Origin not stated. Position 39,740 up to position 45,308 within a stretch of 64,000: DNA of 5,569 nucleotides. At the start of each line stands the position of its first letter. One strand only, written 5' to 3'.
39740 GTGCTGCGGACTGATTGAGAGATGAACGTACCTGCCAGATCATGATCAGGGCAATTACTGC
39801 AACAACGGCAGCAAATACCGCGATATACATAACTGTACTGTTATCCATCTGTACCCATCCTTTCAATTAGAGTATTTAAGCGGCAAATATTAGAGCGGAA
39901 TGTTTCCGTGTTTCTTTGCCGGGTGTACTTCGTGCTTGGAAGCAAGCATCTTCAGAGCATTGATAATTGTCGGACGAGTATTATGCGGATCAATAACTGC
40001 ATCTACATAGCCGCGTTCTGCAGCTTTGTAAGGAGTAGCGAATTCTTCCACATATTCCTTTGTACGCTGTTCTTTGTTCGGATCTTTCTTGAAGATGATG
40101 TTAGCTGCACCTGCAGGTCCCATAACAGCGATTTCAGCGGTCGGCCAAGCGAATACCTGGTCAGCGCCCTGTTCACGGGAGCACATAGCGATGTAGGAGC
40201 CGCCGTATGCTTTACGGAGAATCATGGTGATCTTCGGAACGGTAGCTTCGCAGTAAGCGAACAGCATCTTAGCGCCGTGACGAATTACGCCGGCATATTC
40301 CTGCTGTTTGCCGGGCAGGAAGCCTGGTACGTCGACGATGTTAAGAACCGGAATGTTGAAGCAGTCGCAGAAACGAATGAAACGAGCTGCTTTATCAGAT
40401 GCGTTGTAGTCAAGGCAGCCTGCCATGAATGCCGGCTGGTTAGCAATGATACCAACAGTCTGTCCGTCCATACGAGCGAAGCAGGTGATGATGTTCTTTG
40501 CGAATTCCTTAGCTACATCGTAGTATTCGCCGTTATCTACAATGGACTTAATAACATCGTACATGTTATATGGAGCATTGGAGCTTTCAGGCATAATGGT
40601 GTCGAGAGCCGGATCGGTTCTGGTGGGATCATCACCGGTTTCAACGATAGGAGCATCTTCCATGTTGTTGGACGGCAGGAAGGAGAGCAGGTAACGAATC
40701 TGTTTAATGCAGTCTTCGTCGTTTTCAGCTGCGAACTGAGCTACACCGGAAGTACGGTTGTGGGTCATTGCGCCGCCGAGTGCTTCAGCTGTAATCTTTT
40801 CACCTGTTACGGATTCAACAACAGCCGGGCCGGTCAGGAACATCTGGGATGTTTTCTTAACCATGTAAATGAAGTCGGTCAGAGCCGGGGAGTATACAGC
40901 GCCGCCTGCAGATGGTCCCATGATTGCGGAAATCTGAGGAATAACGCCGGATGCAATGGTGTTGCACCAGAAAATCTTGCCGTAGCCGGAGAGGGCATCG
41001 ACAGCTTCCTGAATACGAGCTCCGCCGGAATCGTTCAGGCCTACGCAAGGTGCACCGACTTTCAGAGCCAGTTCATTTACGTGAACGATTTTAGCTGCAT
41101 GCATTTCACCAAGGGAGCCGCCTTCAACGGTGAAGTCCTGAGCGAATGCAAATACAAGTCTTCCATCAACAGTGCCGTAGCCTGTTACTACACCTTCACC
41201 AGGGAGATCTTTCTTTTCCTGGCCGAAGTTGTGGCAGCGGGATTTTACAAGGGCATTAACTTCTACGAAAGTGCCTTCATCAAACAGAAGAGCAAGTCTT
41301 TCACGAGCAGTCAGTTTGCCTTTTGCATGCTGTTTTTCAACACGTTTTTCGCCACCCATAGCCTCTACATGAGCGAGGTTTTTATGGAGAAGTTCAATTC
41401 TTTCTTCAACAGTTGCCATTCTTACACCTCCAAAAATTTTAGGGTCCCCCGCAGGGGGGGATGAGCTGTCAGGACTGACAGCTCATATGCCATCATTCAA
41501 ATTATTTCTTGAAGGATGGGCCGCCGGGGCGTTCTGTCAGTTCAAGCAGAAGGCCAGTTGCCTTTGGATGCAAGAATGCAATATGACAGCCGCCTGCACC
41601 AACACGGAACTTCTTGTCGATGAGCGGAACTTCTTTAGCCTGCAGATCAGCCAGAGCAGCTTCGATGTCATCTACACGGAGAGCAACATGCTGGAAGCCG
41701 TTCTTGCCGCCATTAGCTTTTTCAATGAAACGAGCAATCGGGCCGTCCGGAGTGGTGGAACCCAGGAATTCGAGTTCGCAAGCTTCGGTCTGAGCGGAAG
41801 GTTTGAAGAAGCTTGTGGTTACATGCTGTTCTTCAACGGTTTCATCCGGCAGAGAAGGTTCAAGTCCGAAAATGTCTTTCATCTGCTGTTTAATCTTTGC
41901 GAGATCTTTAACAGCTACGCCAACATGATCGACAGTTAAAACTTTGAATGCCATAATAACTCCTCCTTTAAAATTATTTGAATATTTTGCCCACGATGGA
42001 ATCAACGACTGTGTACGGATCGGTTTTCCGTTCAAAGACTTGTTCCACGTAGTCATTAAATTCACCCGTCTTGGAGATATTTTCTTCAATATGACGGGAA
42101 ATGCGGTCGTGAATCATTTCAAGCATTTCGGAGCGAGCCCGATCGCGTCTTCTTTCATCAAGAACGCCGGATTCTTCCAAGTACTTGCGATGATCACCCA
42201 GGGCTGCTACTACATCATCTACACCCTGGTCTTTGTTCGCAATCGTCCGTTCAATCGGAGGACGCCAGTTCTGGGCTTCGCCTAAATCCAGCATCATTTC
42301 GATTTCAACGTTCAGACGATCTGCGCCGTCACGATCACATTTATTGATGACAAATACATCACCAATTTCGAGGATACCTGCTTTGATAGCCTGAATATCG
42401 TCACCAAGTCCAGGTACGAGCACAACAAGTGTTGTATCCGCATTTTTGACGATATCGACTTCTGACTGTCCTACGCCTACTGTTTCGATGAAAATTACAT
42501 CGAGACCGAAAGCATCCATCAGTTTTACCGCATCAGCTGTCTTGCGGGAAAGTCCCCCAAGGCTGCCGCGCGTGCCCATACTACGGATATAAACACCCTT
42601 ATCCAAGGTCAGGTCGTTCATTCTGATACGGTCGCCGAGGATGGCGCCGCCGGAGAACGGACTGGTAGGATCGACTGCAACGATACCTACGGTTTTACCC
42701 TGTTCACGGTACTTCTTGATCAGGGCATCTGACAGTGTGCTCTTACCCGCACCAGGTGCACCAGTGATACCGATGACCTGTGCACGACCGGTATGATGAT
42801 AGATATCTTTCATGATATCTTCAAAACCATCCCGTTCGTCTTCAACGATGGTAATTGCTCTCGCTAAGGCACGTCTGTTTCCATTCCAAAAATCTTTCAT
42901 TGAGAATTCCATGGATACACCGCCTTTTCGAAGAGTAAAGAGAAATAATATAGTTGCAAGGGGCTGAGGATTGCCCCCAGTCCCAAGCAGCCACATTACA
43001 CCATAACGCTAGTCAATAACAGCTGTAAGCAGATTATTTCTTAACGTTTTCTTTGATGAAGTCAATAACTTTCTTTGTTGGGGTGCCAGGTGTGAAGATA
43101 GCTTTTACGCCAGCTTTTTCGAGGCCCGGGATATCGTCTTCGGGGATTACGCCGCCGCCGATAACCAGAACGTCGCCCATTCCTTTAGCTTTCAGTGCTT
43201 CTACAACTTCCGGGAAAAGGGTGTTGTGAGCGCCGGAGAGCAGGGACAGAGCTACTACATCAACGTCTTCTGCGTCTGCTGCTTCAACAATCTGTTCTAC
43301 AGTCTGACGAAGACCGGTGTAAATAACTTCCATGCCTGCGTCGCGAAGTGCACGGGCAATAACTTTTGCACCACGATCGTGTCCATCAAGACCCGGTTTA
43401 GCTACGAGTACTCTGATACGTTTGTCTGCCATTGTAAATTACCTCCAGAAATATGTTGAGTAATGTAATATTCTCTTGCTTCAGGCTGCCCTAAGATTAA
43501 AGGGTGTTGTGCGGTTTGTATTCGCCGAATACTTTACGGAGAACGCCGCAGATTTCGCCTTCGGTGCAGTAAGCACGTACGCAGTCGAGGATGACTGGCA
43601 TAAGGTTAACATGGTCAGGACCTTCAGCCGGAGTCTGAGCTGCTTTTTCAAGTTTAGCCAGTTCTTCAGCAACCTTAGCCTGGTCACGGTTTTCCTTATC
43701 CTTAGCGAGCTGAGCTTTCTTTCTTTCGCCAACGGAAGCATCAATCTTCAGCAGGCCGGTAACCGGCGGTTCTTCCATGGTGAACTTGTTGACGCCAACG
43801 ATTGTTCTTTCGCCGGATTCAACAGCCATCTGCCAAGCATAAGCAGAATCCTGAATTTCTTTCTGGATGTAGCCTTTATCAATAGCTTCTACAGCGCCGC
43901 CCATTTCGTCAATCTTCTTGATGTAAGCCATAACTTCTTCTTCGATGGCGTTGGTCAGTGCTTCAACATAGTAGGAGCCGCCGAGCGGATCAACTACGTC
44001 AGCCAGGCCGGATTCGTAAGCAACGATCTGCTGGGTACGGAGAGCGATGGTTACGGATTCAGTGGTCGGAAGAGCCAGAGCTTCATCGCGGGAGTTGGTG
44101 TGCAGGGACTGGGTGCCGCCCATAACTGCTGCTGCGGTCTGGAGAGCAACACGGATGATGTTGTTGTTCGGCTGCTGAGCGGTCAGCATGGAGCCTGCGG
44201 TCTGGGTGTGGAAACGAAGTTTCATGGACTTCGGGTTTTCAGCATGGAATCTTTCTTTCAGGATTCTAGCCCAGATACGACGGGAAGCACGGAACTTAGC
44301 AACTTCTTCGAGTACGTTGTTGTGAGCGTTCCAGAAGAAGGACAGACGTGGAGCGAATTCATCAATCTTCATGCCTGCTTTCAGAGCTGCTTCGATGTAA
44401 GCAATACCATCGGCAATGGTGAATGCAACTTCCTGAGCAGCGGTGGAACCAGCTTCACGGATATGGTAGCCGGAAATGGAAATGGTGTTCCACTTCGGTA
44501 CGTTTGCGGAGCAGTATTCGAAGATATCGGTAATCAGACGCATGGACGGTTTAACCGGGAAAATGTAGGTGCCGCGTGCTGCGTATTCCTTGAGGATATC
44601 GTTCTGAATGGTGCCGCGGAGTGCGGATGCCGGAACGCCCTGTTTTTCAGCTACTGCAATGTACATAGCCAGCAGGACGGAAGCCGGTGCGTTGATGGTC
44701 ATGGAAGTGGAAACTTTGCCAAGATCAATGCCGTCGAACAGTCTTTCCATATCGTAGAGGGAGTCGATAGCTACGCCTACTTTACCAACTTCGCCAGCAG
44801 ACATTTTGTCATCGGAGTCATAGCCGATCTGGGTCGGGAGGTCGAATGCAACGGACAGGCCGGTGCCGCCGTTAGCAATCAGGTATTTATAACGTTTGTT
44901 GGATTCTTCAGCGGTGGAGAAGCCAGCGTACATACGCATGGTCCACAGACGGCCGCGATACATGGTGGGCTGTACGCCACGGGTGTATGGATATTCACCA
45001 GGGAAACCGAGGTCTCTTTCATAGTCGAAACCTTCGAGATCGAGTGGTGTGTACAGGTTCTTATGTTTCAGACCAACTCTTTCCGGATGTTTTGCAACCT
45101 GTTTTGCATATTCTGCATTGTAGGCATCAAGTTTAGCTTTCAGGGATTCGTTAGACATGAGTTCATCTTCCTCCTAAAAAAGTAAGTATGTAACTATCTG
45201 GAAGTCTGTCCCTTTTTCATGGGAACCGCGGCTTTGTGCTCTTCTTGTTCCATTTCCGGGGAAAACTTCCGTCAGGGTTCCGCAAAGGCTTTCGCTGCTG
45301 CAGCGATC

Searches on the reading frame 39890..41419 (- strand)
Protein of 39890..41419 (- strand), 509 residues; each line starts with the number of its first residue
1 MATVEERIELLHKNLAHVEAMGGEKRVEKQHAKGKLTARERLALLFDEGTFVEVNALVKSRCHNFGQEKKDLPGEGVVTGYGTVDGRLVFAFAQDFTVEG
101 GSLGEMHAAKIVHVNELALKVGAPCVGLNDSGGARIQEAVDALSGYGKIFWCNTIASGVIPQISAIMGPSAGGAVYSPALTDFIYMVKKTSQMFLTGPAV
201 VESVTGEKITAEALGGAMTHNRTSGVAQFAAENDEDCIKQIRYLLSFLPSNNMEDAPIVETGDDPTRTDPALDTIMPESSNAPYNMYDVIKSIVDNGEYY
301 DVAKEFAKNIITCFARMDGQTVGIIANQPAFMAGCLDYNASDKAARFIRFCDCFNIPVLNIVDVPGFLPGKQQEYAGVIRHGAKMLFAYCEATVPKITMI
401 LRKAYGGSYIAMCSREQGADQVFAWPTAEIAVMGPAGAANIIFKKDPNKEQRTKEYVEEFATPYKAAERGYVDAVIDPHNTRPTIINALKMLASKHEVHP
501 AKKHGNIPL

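Call 6: search_protein_families(library=pfam, proteins=[window:39890-41419:-])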
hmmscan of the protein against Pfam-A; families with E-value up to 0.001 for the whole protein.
window:39890-41419:- (509 aa): 3 families
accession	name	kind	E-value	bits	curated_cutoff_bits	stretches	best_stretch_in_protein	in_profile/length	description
PF01039.27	Carboxyl_trans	-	1.3e-192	641.3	22.3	1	29-507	1-493/493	Carboxyl transferase domain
PF03255.19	ACCA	-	8.7e-12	45.3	23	1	308-477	92-262/310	Acetyl co-enzyme A carboxylase carboxyltransferase-like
PF06833.16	MdcE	-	4.5e-05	23.7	32.7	1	356-461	28-132/196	Malonate decarboxylase gamma subunit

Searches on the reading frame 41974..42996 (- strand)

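Call 6: search_protein_families(library=pfam, proteins=[window:41974-42996:-])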
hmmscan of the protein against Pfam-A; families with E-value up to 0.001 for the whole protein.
window:41974-42996:- (340 aa): 13 families
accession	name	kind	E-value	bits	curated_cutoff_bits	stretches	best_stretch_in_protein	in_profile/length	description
PF03308.22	MeaB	-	1.7e-96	322.9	23.1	1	44-306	1-271/273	Methylmalonyl Co-A mutase-associated GTPase MeaB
PF02492.25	cobW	-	2e-05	24.7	20.7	1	74-227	2-160/180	CobW/HypB/UreG, nucleotide-binding domain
PF20720.3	nSTAND3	-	3e-05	24.2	27.2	1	63-103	8-48/155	Novel STAND NTPase 3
PF13238.12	AAA_18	-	7.3e-05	23.7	29.4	0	75-95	1-21/128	AAA domain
PF00005.33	ABC_tran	-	0.00011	23.2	25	1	69-103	8-42/137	ABC transporter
PF03029.23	ATP_bind_1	-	0.00013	22.3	27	0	77-112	1-36/240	Conserved hypothetical ATP binding protein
PF24883.2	NPHP3_N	-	0.00019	22.1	24.8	1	64-106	14-56/164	Nephrocystin 3, N-terminal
PF13401.12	AAA_22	-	0.00035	21.3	27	1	71-121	4-52/130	AAA domain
PF03266.21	NTPase_1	-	0.00047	20.5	23.9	0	75-104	2-31/168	NTPase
PF00009.33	GTP_EFTU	-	0.00056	20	26.5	0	74-100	5-31/188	Elongation factor Tu GTP binding domain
PF13604.12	AAA_30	-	0.00083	19.6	27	0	69-108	15-54/191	AAA domain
PF01656.29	CbiA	-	0.00088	19.7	25.4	0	82-224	9-54/125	CobQ/CobB/MinD/ParA nucleotide binding domain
PF01926.29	MMR_HSR1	-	0.00092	19.8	21.9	0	75-97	2-23/113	50S ribosome-binding GTPase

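Call 24: search_protein_families(library=ncbifam, proteins=[window:41974-42996:-], max_evalue=0.00001)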
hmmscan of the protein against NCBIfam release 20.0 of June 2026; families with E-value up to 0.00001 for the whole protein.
window:41974-42996:- (340 aa): 6 families
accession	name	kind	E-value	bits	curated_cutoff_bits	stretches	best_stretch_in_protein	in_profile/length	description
TIGR00750.1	lao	equivalog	6.5e-110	367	240.75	1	39-335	1-299/300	methylmalonyl Co-A mutase-associated GTPase MeaB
NF006958.0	PRK09435.1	equivalog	1.5e-79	267.5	329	1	30-336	11-326/333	methylmalonyl Co-A mutase-associated GTPase MeaB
NF045497.1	IsobCoAmut_IcmF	equivalog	1e-43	149.4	1500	1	34-268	147-393/1076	fused isobutyryl-CoA mutase/GTPase IcmF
NF006746.0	PRK09270.1-5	subfamily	4.8e-08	32.2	250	1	60-109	7-58/210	nucleoside/nucleotide kinase family protein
NF006743.0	PRK09270.1-2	equivalog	5.8e-07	28.8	227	1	68-99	24-55/217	nucleoside/nucleotide kinase family protein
TIGR00073.1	hypB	equivalog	8.2e-07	28.7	121.2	1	62-267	21-211/217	hydrogenase nickel incorporation protein HypB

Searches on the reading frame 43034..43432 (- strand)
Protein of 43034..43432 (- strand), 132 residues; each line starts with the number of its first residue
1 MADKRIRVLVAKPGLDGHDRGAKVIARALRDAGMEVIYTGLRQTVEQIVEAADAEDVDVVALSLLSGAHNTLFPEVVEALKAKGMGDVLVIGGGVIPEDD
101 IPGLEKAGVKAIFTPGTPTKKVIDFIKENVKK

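Call 6: search_protein_families(library=pfam, proteins=[window:43034-43432:-])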
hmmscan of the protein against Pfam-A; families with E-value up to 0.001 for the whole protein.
window:43034-43432:- (132 aa): 1 family
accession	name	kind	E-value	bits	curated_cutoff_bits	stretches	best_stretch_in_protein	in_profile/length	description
PF02310.24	B12-binding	-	4.4e-26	91.5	32.1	1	7-119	2-116/121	B12 binding domain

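Call 24: search_protein_families(library=ncbifam, proteins=[window:43034-43432:-], max_evalue=0.00001)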
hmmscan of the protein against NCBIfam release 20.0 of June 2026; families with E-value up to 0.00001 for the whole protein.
window:43034-43432:- (132 aa): 11 families
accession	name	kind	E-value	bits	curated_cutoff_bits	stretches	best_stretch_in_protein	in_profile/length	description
TIGR00640.1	acid_CoA_mut_C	subfamily_domain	3.8e-51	172.5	57.45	1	4-132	1-129/132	methylmalonyl-CoA mutase C-terminal domain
NF006944.0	PRK09426.1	equivalog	2.9e-37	128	876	1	4-127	588-711/721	methylmalonyl-CoA mutase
NF045497.1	IsobCoAmut_IcmF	equivalog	1.4e-21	76.1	1500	1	5-120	2-119/1076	fused isobutyryl-CoA mutase/GTPase IcmF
NF002612.0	PRK02261.1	equivalog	3e-12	46.3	110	1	8-131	6-135/148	methylaspartate mutase subunit S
TIGR01501.1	MthylAspMutase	equivalog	2.5e-11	43.4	135.8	1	11-130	7-132/134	methylaspartate mutase subunit S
NF047996.1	corrin_MtgC_2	exception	1.6e-08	34.3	370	1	16-97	100-183/212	glycine betaine-specific corrinoid protein MtgC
NF040669.1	MtaC2_Meth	equivalog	1.9e-08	34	450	1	13-99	134-221/267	methanol--corrinoid protein MtaC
TIGR02370.1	pyl_corrinoid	subfamily_domain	5.5e-07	29.2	215.3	1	16-97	95-178/197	methyltransferase cognate corrinoid protein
TIGR02082.1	metH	equivalog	7.3e-07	27.2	1010.85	1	7-95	735-823/1182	methionine synthase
NF041607.1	dimeth_corrin_MtbC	equivalog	2e-06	27.5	350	1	16-94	93-172/203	dimethylamine corrinoid protein MtbC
NF040655.1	MtaC_Meth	equivalog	7.8e-06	25.1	420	1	16-101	130-215/253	methanol--corrinoid protein MtaC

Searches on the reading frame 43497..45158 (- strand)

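Call 6: search_protein_families(library=pfam, proteins=[window:43497-45158:-])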
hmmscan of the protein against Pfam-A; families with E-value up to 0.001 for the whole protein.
window:43497-45158:- (553 aa): 1 family
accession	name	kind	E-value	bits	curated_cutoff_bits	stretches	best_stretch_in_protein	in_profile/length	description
PF01642.28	MM_CoA_mutase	-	1.9e-228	759.6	22.1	1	29-545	5-512/512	Methylmalonyl-CoA mutase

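Call 24: search_protein_families(library=ncbifam, proteins=[window:43497-45158:-], max_evalue=0.00001)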
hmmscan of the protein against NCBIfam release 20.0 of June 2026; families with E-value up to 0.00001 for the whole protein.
window:43497-45158:- (553 aa): 4 families
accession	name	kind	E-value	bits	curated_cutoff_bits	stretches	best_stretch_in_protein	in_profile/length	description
TIGR00641.1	acid_CoA_mut_N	subfamily_domain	6.8e-242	803.4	303.8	1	29-550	6-525/528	methylmalonyl-CoA mutase N-terminal domain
NF006944.0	PRK09426.1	equivalog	4.9e-196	652.8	876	1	12-549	25-553/721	methylmalonyl-CoA mutase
NF045497.1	IsobCoAmut_IcmF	equivalog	1.8e-103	347.2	1500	1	51-548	554-1073/1076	fused isobutyryl-CoA mutase/GTPase IcmF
TIGR00642.1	mmCoA_mut_beta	equivalog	1.3e-51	175.5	617.25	1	29-462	49-453/620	methylmalonyl-CoA mutase small subunit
